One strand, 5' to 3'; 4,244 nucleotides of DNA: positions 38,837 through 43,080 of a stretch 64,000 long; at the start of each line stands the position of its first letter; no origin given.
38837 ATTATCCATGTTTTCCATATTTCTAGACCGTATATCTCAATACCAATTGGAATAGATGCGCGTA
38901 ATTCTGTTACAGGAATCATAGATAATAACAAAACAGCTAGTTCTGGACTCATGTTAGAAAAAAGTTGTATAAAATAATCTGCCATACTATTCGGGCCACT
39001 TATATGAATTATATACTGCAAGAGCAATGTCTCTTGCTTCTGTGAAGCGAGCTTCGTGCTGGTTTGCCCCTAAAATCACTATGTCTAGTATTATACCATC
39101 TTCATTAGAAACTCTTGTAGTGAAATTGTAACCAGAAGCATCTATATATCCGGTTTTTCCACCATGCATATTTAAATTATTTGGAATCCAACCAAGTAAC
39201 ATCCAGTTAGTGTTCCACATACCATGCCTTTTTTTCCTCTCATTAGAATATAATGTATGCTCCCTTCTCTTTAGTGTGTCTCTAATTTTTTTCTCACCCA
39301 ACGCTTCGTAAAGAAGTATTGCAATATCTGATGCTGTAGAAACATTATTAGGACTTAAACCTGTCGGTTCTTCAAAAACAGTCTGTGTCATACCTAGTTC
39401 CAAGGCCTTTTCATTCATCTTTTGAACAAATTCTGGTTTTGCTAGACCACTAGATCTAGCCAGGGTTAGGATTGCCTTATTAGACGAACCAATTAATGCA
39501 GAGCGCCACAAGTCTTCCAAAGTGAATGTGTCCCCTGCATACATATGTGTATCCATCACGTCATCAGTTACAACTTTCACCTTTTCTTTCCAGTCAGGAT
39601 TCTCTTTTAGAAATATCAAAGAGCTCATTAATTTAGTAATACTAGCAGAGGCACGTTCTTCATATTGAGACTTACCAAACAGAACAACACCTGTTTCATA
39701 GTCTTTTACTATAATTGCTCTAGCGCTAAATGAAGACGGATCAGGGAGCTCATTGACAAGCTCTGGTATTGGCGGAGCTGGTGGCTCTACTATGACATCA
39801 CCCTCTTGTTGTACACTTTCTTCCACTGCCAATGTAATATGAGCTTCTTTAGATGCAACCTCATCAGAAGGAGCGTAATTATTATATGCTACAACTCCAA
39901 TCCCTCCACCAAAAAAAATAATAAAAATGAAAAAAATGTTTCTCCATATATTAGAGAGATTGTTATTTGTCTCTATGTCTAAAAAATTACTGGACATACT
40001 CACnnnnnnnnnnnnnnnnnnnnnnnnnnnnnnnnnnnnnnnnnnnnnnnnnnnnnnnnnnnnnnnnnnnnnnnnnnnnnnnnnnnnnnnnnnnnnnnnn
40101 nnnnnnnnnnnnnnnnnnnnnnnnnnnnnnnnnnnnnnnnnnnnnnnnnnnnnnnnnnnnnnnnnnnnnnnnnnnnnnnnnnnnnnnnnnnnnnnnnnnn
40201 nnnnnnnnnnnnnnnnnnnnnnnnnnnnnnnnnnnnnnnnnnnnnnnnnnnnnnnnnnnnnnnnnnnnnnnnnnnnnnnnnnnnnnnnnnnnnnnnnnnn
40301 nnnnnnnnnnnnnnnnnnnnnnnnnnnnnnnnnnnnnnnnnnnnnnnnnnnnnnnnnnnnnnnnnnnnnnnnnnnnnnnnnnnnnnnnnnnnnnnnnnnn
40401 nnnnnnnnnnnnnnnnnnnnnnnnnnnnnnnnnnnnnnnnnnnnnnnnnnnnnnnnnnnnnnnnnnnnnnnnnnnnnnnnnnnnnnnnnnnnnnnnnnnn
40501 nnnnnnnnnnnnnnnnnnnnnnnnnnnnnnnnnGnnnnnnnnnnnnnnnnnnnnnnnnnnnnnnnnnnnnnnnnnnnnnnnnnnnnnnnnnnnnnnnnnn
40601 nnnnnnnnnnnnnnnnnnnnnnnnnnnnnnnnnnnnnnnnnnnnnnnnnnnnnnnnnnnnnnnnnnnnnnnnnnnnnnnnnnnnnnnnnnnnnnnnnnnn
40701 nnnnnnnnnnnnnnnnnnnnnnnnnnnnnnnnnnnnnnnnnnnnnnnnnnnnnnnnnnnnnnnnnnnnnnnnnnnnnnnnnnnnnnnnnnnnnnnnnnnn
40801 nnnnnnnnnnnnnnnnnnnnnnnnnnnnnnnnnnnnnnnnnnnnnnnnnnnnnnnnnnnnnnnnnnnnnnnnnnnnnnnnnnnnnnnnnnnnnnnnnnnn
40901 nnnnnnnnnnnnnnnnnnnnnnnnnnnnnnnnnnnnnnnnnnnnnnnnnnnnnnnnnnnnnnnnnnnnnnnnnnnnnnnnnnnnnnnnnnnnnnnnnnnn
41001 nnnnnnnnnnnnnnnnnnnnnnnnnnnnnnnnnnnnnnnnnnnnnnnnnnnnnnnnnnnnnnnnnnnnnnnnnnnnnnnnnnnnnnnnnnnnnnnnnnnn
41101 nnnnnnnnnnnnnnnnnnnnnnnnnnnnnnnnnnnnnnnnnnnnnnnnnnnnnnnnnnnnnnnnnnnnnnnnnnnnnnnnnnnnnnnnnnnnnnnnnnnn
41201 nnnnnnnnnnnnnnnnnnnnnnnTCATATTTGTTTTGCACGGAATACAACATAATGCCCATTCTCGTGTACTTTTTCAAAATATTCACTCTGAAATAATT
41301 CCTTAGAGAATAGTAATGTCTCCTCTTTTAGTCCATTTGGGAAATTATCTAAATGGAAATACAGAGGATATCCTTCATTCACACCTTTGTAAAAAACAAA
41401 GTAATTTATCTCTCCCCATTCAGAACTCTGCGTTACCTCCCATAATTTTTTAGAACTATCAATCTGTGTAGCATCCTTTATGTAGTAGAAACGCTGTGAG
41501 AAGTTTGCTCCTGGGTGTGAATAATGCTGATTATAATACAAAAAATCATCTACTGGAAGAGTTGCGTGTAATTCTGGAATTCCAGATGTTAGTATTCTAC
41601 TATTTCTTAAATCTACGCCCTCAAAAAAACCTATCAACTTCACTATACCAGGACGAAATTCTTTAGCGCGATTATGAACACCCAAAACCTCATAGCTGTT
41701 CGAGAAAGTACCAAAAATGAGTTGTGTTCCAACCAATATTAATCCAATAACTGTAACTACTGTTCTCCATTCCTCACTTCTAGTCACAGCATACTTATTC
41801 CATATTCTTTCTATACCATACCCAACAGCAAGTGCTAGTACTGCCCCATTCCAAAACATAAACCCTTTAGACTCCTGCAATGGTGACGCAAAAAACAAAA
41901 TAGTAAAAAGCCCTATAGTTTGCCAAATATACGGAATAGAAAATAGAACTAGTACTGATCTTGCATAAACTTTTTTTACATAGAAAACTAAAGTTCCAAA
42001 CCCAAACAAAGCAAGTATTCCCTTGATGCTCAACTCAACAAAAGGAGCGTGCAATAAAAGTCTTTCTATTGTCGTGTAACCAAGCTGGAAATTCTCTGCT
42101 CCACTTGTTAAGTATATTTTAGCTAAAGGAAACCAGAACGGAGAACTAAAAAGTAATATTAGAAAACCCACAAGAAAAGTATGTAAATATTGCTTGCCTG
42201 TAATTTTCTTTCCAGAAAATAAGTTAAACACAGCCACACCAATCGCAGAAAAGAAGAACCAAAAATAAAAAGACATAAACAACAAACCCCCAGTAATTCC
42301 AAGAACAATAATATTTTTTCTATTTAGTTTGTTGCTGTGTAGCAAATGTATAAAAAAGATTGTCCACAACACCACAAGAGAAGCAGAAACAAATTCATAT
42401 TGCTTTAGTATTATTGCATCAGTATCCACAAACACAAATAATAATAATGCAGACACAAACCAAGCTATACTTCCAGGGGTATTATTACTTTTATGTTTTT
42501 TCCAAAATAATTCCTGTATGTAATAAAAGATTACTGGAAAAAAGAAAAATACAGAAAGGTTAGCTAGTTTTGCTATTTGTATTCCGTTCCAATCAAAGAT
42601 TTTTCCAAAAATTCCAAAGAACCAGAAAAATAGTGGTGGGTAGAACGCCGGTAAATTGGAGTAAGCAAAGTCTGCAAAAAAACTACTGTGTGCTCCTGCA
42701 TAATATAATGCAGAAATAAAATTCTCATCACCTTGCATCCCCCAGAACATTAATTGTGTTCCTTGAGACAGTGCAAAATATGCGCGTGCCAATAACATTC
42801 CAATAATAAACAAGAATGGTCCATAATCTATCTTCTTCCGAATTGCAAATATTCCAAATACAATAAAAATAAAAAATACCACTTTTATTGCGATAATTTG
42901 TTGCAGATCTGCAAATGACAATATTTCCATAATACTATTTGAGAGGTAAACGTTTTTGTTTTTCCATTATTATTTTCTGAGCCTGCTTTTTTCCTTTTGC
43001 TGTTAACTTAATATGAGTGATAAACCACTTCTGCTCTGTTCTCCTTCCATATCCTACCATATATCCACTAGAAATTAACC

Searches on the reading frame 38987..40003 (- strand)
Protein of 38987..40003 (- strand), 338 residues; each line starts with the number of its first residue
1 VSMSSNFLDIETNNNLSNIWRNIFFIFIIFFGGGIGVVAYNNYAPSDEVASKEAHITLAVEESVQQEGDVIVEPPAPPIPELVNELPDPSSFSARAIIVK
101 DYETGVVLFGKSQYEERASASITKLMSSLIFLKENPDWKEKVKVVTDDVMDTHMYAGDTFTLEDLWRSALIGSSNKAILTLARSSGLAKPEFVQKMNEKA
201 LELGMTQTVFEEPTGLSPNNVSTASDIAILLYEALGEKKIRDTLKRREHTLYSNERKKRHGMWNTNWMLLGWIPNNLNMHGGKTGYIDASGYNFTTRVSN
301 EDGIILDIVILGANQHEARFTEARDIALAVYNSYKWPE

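Call 18: search_protein_families(library=pfam, proteins=[window:38987-40003:-], max_evalue=0.0001)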
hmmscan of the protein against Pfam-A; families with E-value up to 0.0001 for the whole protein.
window:38987-40003:- (338 aa): 1 family
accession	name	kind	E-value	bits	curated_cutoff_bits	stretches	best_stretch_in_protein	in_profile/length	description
PF00768.25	Peptidase_S11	-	2.2e-37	129.3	27.6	1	89-314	7-238/239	D-alanyl-D-alanine carboxypeptidase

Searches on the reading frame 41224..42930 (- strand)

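Call 18: search_protein_families(library=pfam, proteins=[window:41224-42930:-], max_evalue=0.0001)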
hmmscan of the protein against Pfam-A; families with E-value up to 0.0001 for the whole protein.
window:41224-42930:- (568 aa): 2 families
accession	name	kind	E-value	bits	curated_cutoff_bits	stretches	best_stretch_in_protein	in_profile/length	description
PF12250.14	AftA_N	-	1.8e-08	34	26.7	1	8-345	39-367/429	Arabinofuranosyltransferase N terminal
PF12249.13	AftA_C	-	4.7e-08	33.4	25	1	453-562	60-174/177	Arabinofuranosyltransferase A C terminal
